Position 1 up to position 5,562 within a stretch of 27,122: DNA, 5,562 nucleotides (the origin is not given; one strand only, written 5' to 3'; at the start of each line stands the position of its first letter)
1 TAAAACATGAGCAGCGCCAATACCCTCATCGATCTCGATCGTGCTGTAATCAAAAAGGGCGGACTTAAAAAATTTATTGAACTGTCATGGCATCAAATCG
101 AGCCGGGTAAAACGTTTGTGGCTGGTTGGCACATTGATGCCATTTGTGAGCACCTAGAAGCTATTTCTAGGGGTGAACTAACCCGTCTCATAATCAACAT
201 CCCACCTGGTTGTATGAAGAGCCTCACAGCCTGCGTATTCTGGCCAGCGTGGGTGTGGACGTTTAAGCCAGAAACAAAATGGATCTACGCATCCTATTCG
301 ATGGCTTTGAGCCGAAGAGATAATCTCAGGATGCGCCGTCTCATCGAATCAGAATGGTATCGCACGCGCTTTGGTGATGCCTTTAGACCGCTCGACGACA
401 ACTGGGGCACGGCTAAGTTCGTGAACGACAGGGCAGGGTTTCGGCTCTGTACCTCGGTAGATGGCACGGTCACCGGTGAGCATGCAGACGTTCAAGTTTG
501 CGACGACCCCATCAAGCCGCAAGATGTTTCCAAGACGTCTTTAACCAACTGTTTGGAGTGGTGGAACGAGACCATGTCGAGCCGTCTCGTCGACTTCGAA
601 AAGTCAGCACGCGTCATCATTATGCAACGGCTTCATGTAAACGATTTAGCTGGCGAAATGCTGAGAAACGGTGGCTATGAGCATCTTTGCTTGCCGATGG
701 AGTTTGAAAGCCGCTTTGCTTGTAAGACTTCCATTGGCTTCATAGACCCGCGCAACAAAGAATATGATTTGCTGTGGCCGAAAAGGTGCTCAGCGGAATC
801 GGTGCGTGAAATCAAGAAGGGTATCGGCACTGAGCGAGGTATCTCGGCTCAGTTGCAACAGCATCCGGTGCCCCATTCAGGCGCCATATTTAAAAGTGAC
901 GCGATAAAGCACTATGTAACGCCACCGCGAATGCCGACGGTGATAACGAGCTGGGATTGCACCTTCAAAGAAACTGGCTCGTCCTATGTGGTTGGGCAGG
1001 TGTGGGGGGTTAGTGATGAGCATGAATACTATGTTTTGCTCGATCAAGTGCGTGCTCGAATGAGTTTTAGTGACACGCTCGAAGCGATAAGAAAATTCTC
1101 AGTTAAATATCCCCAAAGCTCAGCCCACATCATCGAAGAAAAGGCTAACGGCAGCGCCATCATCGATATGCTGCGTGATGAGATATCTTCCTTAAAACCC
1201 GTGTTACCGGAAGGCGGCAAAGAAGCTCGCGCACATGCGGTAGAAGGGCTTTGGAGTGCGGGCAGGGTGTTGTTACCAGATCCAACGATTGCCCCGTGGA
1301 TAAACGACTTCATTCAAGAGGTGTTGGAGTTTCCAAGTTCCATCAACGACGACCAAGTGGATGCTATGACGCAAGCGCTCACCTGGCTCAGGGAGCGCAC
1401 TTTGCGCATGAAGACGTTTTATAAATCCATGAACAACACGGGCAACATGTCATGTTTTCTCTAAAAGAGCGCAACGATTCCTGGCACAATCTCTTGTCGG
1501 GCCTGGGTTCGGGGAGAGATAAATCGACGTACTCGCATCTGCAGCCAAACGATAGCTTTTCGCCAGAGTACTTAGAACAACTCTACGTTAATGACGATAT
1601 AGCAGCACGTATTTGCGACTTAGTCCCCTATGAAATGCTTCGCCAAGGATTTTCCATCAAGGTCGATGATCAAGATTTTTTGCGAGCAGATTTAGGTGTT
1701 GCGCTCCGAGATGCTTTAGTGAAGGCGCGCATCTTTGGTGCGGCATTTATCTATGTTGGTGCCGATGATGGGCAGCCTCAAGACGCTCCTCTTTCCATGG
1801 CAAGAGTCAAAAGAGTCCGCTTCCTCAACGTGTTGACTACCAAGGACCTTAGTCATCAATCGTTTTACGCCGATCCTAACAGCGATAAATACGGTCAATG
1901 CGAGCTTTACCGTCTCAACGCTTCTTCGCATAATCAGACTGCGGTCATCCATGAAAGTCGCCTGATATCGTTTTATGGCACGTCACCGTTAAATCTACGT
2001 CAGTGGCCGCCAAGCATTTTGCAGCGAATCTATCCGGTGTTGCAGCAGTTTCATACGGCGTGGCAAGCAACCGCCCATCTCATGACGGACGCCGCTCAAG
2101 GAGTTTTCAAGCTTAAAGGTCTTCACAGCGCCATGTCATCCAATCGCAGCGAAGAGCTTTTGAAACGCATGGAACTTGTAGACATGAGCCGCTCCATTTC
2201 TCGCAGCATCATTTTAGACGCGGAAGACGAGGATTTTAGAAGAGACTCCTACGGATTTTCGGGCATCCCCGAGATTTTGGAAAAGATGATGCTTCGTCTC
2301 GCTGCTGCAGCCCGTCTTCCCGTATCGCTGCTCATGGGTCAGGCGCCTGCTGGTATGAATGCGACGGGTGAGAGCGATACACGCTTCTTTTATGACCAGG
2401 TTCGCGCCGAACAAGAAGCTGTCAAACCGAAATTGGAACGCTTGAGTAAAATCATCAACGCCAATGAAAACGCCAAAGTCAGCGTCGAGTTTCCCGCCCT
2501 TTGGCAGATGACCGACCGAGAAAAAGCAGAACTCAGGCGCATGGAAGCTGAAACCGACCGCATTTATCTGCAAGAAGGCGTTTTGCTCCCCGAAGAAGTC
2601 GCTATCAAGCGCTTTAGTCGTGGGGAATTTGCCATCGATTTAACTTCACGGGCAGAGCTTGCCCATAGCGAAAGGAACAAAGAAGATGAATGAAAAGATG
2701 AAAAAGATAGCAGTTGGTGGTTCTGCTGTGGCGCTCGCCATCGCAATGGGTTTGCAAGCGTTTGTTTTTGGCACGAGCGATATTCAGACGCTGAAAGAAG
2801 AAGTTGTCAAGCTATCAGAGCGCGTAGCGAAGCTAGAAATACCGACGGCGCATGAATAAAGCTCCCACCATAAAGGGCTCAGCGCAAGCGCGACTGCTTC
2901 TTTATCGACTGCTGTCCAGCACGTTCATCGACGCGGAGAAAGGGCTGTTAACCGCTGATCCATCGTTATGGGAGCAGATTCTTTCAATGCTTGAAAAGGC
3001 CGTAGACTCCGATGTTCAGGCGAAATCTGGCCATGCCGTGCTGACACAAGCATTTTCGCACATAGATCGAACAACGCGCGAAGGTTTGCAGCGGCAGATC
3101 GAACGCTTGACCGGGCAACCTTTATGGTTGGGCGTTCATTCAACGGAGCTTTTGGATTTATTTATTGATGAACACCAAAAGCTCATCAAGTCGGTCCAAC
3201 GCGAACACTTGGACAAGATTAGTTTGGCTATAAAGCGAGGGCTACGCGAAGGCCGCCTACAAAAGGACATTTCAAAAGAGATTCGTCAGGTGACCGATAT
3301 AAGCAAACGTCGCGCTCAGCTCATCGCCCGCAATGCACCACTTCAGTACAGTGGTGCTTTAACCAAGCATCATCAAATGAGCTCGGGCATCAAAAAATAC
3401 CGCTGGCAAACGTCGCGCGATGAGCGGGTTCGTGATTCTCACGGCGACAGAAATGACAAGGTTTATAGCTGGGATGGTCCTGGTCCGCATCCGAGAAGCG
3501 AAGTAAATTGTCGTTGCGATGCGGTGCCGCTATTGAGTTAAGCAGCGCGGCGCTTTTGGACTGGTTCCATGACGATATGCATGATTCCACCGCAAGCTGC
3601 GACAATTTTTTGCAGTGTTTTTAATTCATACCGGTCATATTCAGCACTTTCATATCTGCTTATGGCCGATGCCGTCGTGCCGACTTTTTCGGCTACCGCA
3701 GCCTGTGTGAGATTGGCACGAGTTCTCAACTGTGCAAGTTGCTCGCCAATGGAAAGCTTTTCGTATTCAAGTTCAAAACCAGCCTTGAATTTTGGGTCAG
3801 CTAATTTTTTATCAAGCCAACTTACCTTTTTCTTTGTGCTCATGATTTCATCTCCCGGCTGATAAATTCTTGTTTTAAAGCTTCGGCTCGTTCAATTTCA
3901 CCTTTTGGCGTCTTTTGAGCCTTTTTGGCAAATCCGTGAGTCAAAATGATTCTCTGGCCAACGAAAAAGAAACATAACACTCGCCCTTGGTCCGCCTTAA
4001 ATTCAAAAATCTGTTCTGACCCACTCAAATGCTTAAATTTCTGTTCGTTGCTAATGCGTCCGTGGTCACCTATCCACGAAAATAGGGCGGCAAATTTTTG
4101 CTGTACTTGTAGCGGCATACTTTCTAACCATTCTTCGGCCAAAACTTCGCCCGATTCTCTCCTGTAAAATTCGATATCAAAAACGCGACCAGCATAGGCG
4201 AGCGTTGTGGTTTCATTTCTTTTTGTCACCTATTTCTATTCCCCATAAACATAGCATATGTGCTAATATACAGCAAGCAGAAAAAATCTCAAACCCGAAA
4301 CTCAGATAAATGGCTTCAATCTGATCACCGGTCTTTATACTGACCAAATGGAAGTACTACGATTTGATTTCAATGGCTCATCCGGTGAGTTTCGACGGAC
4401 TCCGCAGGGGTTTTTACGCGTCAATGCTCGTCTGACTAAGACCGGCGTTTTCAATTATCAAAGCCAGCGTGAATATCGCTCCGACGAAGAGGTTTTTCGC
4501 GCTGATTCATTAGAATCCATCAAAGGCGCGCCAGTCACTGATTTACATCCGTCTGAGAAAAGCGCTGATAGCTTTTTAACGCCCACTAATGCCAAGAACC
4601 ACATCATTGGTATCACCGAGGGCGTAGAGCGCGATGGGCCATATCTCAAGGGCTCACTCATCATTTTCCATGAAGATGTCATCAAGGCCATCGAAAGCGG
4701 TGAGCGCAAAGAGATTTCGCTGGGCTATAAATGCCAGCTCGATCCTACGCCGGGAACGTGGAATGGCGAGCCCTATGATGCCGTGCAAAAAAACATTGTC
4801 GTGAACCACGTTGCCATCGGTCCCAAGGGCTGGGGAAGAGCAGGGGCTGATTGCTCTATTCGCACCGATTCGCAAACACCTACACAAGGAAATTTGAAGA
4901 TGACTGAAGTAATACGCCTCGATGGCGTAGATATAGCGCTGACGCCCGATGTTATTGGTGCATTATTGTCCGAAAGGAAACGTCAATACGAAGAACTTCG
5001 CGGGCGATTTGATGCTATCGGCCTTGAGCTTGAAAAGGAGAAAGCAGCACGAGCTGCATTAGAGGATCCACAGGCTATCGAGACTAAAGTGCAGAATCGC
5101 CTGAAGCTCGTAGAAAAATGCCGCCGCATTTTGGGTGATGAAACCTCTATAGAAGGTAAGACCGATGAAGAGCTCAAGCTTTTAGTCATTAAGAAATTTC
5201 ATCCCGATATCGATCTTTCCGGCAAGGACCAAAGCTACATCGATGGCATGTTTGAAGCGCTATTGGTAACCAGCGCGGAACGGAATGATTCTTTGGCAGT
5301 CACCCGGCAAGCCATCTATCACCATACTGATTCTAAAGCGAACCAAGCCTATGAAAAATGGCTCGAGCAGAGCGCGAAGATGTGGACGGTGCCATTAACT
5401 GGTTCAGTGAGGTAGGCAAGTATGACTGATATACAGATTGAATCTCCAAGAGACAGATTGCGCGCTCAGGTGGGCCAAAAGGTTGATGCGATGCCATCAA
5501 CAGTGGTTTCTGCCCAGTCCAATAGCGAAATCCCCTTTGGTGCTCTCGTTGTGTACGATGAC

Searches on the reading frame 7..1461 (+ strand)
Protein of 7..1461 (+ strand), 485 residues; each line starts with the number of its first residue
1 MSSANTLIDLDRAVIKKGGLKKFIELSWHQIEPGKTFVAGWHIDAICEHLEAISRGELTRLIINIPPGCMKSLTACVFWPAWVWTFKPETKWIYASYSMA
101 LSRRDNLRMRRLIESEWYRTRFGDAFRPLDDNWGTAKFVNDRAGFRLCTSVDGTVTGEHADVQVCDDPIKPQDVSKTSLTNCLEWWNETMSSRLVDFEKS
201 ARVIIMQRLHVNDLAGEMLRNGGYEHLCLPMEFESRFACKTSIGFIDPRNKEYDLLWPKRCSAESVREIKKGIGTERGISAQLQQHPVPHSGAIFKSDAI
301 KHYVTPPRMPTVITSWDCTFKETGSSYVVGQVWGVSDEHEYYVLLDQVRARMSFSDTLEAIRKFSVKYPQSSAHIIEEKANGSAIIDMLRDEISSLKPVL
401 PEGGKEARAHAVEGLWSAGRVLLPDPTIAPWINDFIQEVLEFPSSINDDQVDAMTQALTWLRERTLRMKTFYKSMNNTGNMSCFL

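Call 5: search_protein_families(library=phrogs, proteins=[window:7-1461:+], max_evalue=0.001)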
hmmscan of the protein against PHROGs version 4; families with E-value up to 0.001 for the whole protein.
window:7-1461:+ (485 aa): 6 families
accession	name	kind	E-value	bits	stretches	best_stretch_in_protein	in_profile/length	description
phrog_38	-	head and packaging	1.7e-92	312.4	1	17-470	270-712/760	terminase large subunit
phrog_5573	-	head and packaging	7.9e-47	160.8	1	255-462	26-235/250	terminase large subunit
phrog_4758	-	head and packaging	3.4e-38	132.4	1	17-222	17-221/243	terminase large subunit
phrog_979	-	head and packaging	2.5e-12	47.3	1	292-477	413-615/642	terminase large subunit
phrog_30251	-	head and packaging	6e-08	32.4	1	47-221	44-224/799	terminase large subunit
phrog_12171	-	head and packaging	1.2e-05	26.4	1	363-468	4-102/110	terminase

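Call 41: search_dna_similar(query=window:7-1461:+, collection=phages, mode=protein, max_rows=12)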
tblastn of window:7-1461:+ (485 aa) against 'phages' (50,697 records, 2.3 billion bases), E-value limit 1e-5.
Records with a match: 2078; places in all: 2110; records where one place covers at least 80% of the query: 1132.
Best place of each record, by identity: <60% 2078.
By first word of the organism name: Klebsiella 445; Escherichia 328; Microbacterium 273; Gordonia 124; Vibrio 94; Acinetobacter 51; Bacteriophage 48; Brucella 41; Lactococcus 40; Helicobacter 40; and 90 more.
By host as written in the record: - 219; Klebsiella pneumoniae 196; Microbacterium foliorum NRRL B-24224 SEA 111; Microbacterium foliorum NRRL B-24224 104; Gordonia terrae 3612 95; Escherichia coli 92; Escherichia coli DSM 12242 43; Escherichia coli K-12 MG1655 35; and 487 more.
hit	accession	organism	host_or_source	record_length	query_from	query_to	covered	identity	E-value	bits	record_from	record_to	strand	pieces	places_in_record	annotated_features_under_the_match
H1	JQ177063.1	Aeromonas phage vB_AsaM-56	Aeromonas salmonicida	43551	20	461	91%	44.4%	7e-107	355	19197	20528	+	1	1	putative TerL large-subunit terminase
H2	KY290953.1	Aeromonas phage 51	Aeromonas salmonicida HER1108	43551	20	461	91%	44.4%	7e-107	355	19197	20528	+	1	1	terminase large subunit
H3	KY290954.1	Aeromonas phage 56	Aeromonas salmonicida HER1084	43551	20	461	91%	44.4%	7e-107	355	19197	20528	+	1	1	terminase large subunit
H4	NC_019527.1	Aeromonas phage vB_AsaM-56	Aeromonas salmonicida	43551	20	461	91%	44.4%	7e-107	355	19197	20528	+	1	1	terminase large subunit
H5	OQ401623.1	Roseobacter phage CRP-901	Roseobacter sp. FZCC0083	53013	4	464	95%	37.2%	6e-88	300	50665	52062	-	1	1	terminase large subunit | terminase small subunit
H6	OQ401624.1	Roseobacter phage CRP-902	Roseobacter sp. FZCC0083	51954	4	464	95%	36.3%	3e-85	292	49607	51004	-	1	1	terminase large subunit | terminase small subunit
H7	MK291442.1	Paracoccus phage vB_PkoS_Pkon1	Paracoccus kondratievae NCIMB 13773T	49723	6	452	92%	37.2%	3e-80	278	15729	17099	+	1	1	terminase large subunit | terminase small subunit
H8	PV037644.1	Bacillus phage vB_BcM_CUBc25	Bacillus cereus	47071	42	459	86%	38.8%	7e-69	244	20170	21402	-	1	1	terminase large subunit | hypothetical protein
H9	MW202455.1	Caudoviricetes sp.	Manatee Spring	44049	4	459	94%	33.5%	1e-66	238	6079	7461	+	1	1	large terminase | terminase small subunit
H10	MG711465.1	Faecalibacterium phage FP_Brigit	Faecalibacterium prausnitzii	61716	42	471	89%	35.1%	2e-67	240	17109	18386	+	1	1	terminase large subunit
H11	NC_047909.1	Faecalibacterium phage FP_Brigit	Faecalibacterium prausnitzii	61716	42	471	89%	35.1%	2e-67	240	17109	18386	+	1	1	terminase large subunit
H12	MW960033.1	Rhizobium phage RHph_X3_2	Sinorhizobium americanum X3_2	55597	20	461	91%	33.7%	2e-66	237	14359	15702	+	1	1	terminase large subunit protein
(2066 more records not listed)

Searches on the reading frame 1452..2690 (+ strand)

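Call 5: search_protein_families(library=phrogs, proteins=[window:1452-2690:+], max_evalue=0.001)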
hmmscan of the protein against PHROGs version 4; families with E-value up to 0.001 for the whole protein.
window:1452-2690:+ (413 aa): 7 families
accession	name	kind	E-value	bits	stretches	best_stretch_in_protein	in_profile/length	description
phrog_146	-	head and packaging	3.1e-85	288.2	1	7-407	23-446/587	portal protein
phrog_15528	-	head and packaging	1.7e-43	150.1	1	5-387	30-450/794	portal protein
phrog_12751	-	unknown function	1.1e-27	98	1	184-367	9-198/283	-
phrog_220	-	head and packaging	8.3e-23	81.3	1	81-403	106-452/1338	minor head protein and DNA pilot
phrog_15615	-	head and packaging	2.1e-13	51.1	1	8-174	6-177/194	virion structural protein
phrog_30637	-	unknown function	9.2e-13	47.9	1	202-386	42-236/1119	-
phrog_4660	-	head and packaging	4.4e-12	46.2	1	283-383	369-472/765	minor head protein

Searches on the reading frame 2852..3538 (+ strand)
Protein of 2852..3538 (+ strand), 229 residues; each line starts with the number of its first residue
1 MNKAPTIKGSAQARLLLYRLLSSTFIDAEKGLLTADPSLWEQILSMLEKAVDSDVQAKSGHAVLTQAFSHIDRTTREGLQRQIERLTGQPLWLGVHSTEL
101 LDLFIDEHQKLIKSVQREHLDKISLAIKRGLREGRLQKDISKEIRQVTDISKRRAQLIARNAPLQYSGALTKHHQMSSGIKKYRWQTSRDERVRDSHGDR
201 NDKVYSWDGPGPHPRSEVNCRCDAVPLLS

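Call 5: search_protein_families(library=phrogs, proteins=[window:2852-3538:+], max_evalue=0.001)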
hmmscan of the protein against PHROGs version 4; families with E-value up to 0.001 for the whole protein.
window:2852-3538:+ (229 aa): 11 families
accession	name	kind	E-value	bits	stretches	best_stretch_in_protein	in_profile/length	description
phrog_324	-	head and packaging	1.5e-37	130.9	1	60-227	140-317/624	head morphogenesis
phrog_4529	-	head and packaging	2.8e-29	103.8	1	70-226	126-286/533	minor head protein and DNA pilot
phrog_15127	-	head and packaging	5.2e-23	82.4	1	79-210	85-220/602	head protein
phrog_595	-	head and packaging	8.3e-21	75.9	1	110-227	184-297/513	head maturation protease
phrog_6577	-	unknown function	2.5e-14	53.5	1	102-227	98-229/1066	-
phrog_2662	-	head and packaging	1.7e-10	41.2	1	63-226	540-707/717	portal protein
phrog_2468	-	head and packaging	4.2e-10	40.6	1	106-204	135-235/303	head morphogenesis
phrog_115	-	head and packaging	2.5e-08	34.5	1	121-227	208-317/665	minor head protein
phrog_2841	-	head and packaging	2.8e-05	24.3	1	120-227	196-306/525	minor head protein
phrog_19443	-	head and packaging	0.00015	21.4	1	122-227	171-284/579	minor head protein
phrog_21789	-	head and packaging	0.00066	18.5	1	146-228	177-260/1195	virion structural protein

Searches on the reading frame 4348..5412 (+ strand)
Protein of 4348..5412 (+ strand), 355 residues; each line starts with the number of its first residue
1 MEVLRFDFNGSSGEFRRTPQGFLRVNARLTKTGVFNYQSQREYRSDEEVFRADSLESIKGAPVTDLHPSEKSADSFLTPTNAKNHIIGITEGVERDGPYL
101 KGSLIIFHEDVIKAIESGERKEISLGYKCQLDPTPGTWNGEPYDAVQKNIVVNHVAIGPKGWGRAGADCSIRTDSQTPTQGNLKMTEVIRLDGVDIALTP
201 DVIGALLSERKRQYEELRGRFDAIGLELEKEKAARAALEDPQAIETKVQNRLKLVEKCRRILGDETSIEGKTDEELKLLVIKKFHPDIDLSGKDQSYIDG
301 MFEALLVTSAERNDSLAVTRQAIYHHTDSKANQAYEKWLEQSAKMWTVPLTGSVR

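Call 5: search_protein_families(library=phrogs, proteins=[window:4348-5412:+], max_evalue=0.001)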
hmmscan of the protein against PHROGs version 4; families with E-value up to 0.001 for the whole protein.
window:4348-5412:+ (355 aa): 7 families
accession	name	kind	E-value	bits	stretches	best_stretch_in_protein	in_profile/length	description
phrog_530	-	head and packaging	1.5e-78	265.7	1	2-347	19-380/390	head maturation protease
phrog_12864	-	head and packaging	1.4e-33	117.7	1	32-178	74-210/468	head maturation protease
phrog_2229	-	head and packaging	2.3e-26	94.1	1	43-186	61-196/428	head maturation protease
phrog_3778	-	head and packaging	1e-22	81.8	1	43-218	200-361/593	head maturation protease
phrog_16985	-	unknown function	4.6e-20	73.2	1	12-189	10-190/436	-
phrog_1961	-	unknown function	1e-19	72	1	43-182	54-182/417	-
phrog_30637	-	unknown function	4.8e-13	48.9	1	83-171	816-903/1119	-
